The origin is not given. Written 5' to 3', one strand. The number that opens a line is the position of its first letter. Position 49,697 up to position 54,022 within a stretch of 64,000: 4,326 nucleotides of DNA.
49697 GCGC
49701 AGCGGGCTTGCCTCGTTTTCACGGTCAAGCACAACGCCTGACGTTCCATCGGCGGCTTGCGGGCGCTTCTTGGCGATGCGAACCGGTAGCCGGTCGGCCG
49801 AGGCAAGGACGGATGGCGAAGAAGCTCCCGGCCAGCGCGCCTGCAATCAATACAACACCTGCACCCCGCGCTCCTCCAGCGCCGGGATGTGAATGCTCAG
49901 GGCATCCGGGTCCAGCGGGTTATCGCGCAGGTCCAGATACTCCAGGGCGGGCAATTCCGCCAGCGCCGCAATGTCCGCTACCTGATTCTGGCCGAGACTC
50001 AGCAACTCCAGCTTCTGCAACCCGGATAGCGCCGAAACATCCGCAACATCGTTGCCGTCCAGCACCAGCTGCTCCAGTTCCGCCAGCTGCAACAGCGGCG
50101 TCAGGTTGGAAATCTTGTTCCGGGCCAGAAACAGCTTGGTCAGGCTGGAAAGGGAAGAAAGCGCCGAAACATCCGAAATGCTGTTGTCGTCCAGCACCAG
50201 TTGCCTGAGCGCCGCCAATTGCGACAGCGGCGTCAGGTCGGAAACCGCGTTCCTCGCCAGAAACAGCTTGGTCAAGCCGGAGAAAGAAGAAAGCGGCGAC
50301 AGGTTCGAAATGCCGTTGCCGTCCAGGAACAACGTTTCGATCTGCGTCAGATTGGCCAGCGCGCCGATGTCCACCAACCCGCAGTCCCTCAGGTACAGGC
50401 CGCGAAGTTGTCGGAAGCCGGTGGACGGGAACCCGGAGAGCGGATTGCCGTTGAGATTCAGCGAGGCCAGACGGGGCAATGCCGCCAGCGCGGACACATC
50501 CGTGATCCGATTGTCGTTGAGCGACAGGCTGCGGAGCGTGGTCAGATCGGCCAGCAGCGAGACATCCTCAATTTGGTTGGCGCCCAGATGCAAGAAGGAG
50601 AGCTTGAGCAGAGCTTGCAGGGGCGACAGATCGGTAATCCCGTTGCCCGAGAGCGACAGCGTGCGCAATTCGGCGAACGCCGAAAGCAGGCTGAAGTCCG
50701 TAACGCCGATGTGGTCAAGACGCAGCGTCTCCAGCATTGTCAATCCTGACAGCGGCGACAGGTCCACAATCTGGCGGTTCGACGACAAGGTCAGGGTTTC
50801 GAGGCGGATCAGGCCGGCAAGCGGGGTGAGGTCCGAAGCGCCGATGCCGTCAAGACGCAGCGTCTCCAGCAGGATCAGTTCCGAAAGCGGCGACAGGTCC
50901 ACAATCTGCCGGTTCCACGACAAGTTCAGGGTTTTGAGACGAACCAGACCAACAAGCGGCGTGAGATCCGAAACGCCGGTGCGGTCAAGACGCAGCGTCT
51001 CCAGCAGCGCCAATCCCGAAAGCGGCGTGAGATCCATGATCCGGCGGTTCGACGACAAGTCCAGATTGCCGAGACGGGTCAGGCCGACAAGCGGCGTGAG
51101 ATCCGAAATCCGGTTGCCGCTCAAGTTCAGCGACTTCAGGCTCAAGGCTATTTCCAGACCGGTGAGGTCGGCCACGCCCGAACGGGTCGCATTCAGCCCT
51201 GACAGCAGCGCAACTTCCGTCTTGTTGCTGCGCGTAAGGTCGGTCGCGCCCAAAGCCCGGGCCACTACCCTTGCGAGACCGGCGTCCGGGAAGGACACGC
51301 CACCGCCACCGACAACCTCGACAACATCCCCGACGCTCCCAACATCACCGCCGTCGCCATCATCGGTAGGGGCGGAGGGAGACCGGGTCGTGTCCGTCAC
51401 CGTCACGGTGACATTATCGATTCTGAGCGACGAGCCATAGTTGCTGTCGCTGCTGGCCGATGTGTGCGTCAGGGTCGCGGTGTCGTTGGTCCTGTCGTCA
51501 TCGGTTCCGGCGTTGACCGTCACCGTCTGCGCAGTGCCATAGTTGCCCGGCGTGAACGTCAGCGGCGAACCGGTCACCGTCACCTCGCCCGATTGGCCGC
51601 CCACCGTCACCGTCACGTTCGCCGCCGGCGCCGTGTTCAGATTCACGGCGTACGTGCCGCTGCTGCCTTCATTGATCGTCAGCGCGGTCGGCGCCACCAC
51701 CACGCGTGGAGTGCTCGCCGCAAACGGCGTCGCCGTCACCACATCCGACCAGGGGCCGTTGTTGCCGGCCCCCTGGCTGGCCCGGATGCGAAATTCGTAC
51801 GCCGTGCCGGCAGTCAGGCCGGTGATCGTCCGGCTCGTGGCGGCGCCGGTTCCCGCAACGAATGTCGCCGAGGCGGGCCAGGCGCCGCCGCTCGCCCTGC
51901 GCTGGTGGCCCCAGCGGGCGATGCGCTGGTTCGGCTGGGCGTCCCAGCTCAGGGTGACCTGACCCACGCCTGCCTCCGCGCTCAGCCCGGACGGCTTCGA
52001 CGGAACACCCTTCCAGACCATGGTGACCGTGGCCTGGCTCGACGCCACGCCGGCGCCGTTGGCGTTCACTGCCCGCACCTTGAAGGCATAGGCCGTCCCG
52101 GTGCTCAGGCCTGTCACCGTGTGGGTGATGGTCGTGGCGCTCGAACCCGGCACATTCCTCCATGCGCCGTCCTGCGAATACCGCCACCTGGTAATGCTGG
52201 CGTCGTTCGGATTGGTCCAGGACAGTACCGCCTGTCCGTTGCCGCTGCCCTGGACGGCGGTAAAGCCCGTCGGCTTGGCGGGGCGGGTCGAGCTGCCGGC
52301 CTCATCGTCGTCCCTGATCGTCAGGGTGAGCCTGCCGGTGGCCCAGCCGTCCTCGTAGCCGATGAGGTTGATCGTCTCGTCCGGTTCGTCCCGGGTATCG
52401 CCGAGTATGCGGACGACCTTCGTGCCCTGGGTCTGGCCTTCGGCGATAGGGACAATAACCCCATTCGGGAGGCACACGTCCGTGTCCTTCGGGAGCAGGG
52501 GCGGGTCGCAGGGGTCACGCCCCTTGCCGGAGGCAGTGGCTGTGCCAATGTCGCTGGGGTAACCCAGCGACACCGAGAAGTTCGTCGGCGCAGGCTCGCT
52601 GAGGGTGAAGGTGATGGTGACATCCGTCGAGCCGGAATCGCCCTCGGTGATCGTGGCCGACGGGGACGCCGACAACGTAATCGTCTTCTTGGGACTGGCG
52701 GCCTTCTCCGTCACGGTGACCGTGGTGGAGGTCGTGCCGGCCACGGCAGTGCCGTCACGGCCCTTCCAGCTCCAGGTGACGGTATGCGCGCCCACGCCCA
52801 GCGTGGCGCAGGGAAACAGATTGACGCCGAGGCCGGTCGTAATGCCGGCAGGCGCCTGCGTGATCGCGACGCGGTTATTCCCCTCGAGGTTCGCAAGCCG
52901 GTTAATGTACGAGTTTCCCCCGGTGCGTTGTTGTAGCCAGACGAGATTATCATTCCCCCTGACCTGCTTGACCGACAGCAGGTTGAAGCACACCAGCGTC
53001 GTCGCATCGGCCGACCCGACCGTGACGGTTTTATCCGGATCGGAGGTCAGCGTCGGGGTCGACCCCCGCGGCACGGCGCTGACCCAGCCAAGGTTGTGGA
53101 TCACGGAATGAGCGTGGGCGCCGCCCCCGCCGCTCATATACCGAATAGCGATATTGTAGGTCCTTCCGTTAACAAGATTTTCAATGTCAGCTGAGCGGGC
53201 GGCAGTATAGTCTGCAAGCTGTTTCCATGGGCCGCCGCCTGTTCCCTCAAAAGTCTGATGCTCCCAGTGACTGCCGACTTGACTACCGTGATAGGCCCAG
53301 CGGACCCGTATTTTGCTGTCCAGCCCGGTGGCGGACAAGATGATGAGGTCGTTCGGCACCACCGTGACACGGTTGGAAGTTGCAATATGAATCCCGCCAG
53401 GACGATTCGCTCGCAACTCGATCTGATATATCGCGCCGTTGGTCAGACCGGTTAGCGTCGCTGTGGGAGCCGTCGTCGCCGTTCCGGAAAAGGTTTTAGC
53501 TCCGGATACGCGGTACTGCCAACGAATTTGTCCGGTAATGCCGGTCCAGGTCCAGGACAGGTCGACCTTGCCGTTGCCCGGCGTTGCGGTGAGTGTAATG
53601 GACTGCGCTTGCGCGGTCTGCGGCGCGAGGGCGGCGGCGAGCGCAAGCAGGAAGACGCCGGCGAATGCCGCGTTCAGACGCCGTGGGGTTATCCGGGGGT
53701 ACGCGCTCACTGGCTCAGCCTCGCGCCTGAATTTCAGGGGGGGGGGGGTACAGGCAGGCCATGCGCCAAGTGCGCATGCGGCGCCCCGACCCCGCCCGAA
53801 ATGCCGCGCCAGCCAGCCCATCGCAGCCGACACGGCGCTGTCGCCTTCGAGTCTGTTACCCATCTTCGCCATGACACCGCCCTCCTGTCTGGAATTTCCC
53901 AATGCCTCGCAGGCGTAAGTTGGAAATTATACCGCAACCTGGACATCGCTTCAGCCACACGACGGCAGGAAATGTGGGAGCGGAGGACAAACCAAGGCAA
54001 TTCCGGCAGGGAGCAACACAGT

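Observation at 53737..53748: G12 tract between a strong SD/ATG and the signal peptide of the giant LRR gene: candidate slipped-strand phase switch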

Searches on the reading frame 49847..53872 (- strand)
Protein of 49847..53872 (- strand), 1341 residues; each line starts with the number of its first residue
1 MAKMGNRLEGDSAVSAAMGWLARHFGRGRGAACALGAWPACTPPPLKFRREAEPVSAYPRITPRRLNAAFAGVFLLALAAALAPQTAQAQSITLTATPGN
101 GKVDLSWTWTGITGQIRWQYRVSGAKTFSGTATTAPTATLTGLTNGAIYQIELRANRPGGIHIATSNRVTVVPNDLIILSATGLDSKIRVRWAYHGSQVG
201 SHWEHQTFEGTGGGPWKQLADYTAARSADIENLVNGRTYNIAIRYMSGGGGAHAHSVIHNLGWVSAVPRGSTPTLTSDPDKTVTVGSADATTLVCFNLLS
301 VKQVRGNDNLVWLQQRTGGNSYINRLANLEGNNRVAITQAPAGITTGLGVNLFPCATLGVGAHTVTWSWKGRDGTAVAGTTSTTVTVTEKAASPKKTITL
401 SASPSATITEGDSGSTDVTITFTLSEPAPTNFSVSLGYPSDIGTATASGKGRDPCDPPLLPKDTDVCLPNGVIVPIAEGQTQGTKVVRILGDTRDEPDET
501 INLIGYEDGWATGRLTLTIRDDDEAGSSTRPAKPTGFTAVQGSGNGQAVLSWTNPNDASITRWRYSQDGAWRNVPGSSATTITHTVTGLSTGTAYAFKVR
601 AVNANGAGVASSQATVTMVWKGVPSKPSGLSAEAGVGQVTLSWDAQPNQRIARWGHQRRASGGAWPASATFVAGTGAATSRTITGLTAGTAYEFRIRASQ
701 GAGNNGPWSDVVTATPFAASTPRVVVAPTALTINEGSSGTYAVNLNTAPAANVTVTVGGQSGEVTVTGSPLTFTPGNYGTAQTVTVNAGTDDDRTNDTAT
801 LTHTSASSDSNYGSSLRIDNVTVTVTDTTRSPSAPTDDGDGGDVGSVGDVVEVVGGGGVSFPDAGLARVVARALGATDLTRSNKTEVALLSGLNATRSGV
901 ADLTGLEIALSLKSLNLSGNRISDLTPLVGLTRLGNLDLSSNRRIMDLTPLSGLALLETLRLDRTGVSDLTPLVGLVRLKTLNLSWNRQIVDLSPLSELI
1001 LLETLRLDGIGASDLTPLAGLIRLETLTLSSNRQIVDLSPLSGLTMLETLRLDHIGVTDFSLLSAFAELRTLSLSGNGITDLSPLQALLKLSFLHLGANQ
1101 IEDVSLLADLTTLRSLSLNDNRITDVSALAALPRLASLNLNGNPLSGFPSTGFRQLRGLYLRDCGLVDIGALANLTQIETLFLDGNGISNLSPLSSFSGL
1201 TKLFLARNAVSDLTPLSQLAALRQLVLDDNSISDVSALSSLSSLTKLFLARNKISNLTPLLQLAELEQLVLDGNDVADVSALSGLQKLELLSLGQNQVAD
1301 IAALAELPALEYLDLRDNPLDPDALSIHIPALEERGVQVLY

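Call 7: search_protein_families(library=pfam, proteins=[window:49847-53872:-])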
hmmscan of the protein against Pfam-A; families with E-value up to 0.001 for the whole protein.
window:49847-53872:- (1341 aa): 14 families
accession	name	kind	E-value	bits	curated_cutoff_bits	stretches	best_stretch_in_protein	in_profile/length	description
PF12799.13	LRR_4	-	3.1e-61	202.4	27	8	1111-1148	1-42/44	Leucine Rich repeats (2 copies)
PF13855.12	LRR_8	-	8.6e-29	99.5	27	4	1278-1320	17-61/61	Leucine rich repeat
PF00041.27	fn3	-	7.8e-27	93.8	25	2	533-615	2-82/84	Fibronectin type III domain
PF23211.1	LRR_LRWD1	-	1.8e-11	44.5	28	0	1215-1280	37-102/190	Leucine-rich repeat and WD repeat-containing protein 1, LRR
PF23598.1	LRR_14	-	6.4e-11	42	40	2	912-1162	2-271/353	Leucine-rich repeat region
PF23952.1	LRR_EndoS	-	6.8e-09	36.4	27.9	0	1224-1318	27-116/116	Endo-beta-N-acetylglucosaminidase EndoS LRR domain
PF25059.1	FN3_DSCAM-DSCAML_C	-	7e-09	36.4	39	0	563-615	27-78/89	DSCAM/DSCAML C-terminal Fn3-like domain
PF14580.12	LRR_9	-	6e-08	32.9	30.5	0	1226-1300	48-127/175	Leucine-rich repeat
PF00560.39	LRR_1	-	1e-06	28.1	20.6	0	911-927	1-17/23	Leucine Rich Repeat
PF16656.11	Pur_ac_phosph_N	-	1.2e-06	29.5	30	1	638-714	14-91/93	Purple acid Phosphatase, N-terminal domain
PF25019.1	LRR_R13L1-DRL21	-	1.1e-05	25.8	27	0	903-963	62-125/127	R13L1/DRL21 LRRs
PF16323.11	DUF4959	-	0.00013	22.7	32.9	1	528-612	16-100/106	Domain of unknown function (DUF4959)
PF07691.17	PA14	-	0.00035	20.8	24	0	196-256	78-128/147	PA14 domain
PF13516.12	LRR_6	-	0.00074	19.8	23.4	0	1111-1129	3-21/24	Leucine Rich repeat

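Call 9: search_protein_families(library=ncbifam, proteins=[window:49847-53872:-], max_evalue=0.01)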
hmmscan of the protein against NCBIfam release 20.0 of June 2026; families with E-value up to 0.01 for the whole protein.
window:49847-53872:- (1341 aa): 9 families
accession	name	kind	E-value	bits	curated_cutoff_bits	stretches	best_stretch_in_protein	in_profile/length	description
NF033189.1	internalin_A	exception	1.9e-80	271.2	1600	2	1030-1318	126-414/799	class 1 internalin InlA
NF033188.1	internalin_H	exception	4.8e-66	223.5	1050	4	1112-1261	99-249/548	InlH/InlC2 family class 1 internalin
NF033190.2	inl_like_NEAT_1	exception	1.3e-61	208.8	1275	3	1101-1317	253-469/754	NEAT domain-containing leucine-rich repeat protein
NF047464.1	FibnectbindLIC11051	equivalog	1.4e-18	66.8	1000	2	1135-1324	399-597/685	LIC_11051 family fibronectin-binding protein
NF033186.1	internalin_K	exception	6.9e-12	44.6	1100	1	859-1015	43-202/604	class 1 internalin InlK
NF033187.0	internalin_J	exception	2.4e-10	39.4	1700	2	861-1117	66-314/846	class 1 internalin InlJ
NF041381.1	XopAC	subfamily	1.5e-08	33.7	450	2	905-1042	61-203/451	XopAC/AvrAC family type III secretion system effector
NF041611.1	exoglucan_CbhB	equivalog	2.5e-06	25.8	1950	1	526-819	701-970/997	exoglucanase CbhB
NF041351.1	XopL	equivalog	0.00052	18.9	500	1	1087-1194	151-263/497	type III secretion system leucine-rich repeat domain-containing effector XopL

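Call 11: find_encoding_contigs(protein=window:49847-53872:-, flank=3000, max_places=10)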
Protein window:49847-53872:- (1341 aa): no gene with exactly this product is on record in the collection.

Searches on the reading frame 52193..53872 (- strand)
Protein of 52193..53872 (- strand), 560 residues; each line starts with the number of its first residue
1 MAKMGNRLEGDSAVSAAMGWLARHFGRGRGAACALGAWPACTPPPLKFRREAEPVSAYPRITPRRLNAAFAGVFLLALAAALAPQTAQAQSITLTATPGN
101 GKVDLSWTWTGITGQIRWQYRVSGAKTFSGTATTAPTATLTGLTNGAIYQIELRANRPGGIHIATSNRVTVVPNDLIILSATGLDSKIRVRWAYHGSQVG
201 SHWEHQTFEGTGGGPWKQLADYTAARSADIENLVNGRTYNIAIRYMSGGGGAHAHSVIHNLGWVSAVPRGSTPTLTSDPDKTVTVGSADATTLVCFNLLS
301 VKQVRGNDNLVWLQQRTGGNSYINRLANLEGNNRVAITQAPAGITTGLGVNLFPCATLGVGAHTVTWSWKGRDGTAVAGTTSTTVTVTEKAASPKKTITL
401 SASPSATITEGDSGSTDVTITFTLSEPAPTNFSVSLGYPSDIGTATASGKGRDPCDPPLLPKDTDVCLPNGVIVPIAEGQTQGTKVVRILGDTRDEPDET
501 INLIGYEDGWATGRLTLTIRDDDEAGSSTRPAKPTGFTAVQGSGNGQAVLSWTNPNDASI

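Call 13: find_homologous_proteins(query=window:52193-53872:-)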
Query window:52193-53872:- (560 aa): 18 proteins with E <= 0.001 among 8000 candidates.
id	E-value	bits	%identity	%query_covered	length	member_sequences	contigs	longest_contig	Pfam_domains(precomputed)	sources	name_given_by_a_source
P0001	5.0e-55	205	56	32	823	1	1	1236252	PF01108.24,PF25059.2,PF16893.12,PF00041.28,PF16656.12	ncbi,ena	-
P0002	2.7e-46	176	42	31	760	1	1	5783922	PF21605.4,PF01108.24,PF25059.2,PF16389.12,PF00041.28,PF16656.12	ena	-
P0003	1.4e-45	174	53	29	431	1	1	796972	PF00041.28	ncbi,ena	-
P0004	2.5e-43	167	37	35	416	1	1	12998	PF00041.28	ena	-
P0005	1.1e-20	92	31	28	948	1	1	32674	PF07495.20,PF21454.3,PF21605.4,PF25300.1,PF01108.24,PF25059.2,PF10528.15,PF00028.24,PF24489.2,PF25814.2,PF16656.12,PF22352.3,PF24058.2,PF00041.28,PF10179.16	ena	-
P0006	3.4e-15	74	39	31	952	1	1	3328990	PF00041.28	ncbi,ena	-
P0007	1.5e-14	72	28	27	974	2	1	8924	PF07495.20,PF21605.4,PF01108.24,PF25059.2,PF17892.8,PF00028.24,PF17803.8,PF25788.3,PF24489.2,PF16656.12,PF22352.3,PF17963.8,PF24421.2,PF00041.28,PF10179.16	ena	-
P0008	4.8e-14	70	30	30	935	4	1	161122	PF07495.20,PF21605.4,PF01108.24,PF25059.2,PF25788.3,PF24489.2,PF16158.12,PF16656.12,PF24421.2,PF07705.18,PF00041.28,PF10179.16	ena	-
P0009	8.4e-13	66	30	31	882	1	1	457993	PF25059.2,PF25832.1,PF24489.2,PF25833.1,PF21910.3,PF00041.28,PF16656.12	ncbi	-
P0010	1.3e-12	65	28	29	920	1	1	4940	PF28033.1,PF21605.4,PF01108.24,PF25059.2,PF21200.3,PF23376.2,PF24489.2,PF16656.12,PF00754.32,PF22633.4,PF14292.13,PF25833.1,PF00041.28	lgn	-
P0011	8.7e-11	59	30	18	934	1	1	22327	PF25059.2,PF00041.28,PF16656.12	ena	-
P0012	2.2e-7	48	28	33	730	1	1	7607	PF28033.1,PF21605.4,PF25300.1,PF01108.24,PF25059.2,PF23376.2,PF25788.3,PF16656.12,PF00754.32,PF22633.4,PF14292.13,PF25833.1,PF00041.28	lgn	-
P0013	5.3e-6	43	31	28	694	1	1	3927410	PF07495.20,PF21605.4,PF25059.2,PF00028.24,PF24489.2,PF00041.28,PF10179.16,PF16656.12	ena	-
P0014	1.1e-4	39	-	-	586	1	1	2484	PF28033.1,PF21454.3,PF01108.24,PF25059.2,PF23376.2,PF25814.2,PF19433.6,PF28056.1,PF16656.12,PF22633.4,PF21471.4,PF00041.28,PF10179.16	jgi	-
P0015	1.9e-4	38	36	22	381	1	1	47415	PF07703.21,PF03160.21,PF08522.17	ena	-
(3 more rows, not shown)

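Call 17: find_encoding_contigs(protein=P0001, flank=6000, max_places=6)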
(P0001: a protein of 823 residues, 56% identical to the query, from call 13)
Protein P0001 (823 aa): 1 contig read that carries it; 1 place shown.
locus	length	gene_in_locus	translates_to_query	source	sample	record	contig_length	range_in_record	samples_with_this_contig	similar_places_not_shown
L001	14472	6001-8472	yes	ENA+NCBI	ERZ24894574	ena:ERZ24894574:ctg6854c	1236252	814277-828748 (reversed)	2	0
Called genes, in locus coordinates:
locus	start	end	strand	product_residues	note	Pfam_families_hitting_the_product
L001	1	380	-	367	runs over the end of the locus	PF13609:Porin_4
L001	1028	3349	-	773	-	-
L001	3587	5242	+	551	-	PF08751:TrwC, PF13245:AAA_19 (faint), PF13604:AAA_30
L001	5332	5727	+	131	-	PF04575:SlipAM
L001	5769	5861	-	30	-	-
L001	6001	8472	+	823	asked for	PF01108:Tissue_fac (faint), PF16656:Pur_ac_phosph_N (faint), PF16893:fn3_2 (faint), PF25059:FN3_DSCAM-DSCAML_C (faint), PF00041:fn3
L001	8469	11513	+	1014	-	PF00041:fn3, PF03797:Autotransporter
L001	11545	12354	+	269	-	-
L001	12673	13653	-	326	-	PF14659:Phage_int_SAM_3 (weak), PF22022:Phage_int_M, PF00589:Phage_integrase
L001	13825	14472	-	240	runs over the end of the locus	PF00589:Phage_integrase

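Call 18: find_encoding_contigs(protein=P0003, flank=6000, max_places=6)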
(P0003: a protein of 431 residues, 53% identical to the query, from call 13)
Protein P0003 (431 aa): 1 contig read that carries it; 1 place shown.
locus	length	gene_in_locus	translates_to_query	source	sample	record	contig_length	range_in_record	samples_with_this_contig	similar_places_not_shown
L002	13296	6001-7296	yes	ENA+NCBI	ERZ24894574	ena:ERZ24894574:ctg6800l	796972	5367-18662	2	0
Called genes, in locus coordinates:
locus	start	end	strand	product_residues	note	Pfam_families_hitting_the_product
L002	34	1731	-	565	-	-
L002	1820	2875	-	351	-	PF13609:Porin_4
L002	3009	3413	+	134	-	PF00126:HTH_1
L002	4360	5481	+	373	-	PF01381:HTH_3, PF13560:HTH_31 (weak), PF00176:SNF2-rel_dom (weak), PF04851:ResIII (faint)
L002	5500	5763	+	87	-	-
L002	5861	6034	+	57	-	-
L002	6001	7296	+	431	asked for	PF00041:fn3 (weak)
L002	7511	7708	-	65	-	-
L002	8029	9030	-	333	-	PF04754:Transposase_31, PF14261:DUF4351 (weak)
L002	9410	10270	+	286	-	PF13384:HTH_23 (weak), PF13518:HTH_28, PF13551:HTH_29, PF13565:HTH_32, PF13592:HTH_33, PF13358:DDE_3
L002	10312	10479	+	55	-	-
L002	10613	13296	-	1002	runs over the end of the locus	PF08751:TrwC, PF22232:TraI_hel_assoc_N (faint), PF01443:Viral_helicase1 (faint), PF13086:AAA_11 (faint), PF13245:AAA_19, PF13604:AAA_30, PF13538:UvrD_C_2 (weak)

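Call 30: search_protein_families(library=pfam, proteins=[L001:6136-8472:+, L002:6001-7296:+], max_evalue=0.00001)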
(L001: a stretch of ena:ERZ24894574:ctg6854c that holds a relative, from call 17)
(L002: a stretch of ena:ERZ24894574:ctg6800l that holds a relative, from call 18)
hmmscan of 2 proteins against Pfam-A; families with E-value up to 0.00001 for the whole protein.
L001:6136-8472:+ (778 aa): 4 families
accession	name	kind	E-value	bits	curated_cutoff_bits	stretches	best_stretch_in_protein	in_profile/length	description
PF00041.27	fn3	-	1.5e-30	105.7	25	2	273-359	2-82/84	Fibronectin type III domain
PF25059.1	FN3_DSCAM-DSCAML_C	-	3.3e-09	37.4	39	0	297-364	19-82/89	DSCAM/DSCAML C-terminal Fn3-like domain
PF16656.11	Pur_ac_phosph_N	-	2.4e-08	34.9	30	0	473-550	12-93/93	Purple acid Phosphatase, N-terminal domain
PF16893.11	fn3_2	-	4.8e-08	33.5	27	0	322-354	50-82/89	Fibronectin type III domain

L002:6001-7296:+ (431 aa): 1 family
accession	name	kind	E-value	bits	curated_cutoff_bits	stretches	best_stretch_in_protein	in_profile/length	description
PF00041.27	fn3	-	9e-13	48.7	25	1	281-355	2-69/84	Fibronectin type III domain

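Call 44: find_encoding_contigs(protein=P0002, flank=3000, max_places=3)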
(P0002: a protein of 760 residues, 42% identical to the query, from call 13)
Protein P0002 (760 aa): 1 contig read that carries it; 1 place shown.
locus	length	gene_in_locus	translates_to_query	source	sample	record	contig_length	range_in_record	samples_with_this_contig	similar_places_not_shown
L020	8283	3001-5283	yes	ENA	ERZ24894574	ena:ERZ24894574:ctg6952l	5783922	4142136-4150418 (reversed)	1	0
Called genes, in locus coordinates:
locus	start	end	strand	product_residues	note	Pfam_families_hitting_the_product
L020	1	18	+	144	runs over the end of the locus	PF13356:Arm-DNA-bind_3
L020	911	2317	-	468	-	-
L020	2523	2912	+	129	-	-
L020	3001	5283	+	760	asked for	PF01108:Tissue_fac (faint), PF00041:fn3 (weak), PF16389:DUF4998 (faint), PF16656:Pur_ac_phosph_N (faint), PF21605:CRLF2-like_D2 (faint), PF25059:FN3_DSCAM-DSCAML_C (faint), PF00041:fn3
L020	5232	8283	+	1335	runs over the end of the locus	PF00041:fn3 (weak), PF10179:NDNF (faint), PF25059:FN3_DSCAM-DSCAML_C (faint), PF00041:fn3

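Call 45: find_encoding_contigs(protein=P0004, flank=3000, max_places=3)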
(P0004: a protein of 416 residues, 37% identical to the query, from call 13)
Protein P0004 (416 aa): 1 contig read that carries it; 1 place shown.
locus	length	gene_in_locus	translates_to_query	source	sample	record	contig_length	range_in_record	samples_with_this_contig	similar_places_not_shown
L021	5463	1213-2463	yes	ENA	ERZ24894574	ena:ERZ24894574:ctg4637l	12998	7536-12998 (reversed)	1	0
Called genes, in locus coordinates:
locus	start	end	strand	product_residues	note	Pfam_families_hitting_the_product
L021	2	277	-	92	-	?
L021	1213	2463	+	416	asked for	PF00041:fn3 (weak)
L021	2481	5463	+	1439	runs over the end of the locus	PF00041:fn3, PF16656:Pur_ac_phosph_N (faint), PF23376:Fn3_VIN3 (faint), PF25059:FN3_DSCAM-DSCAML_C (faint), PF17766:fn3_6 (faint), PF22433:MtxA_IG-like (faint), PF00041:fn3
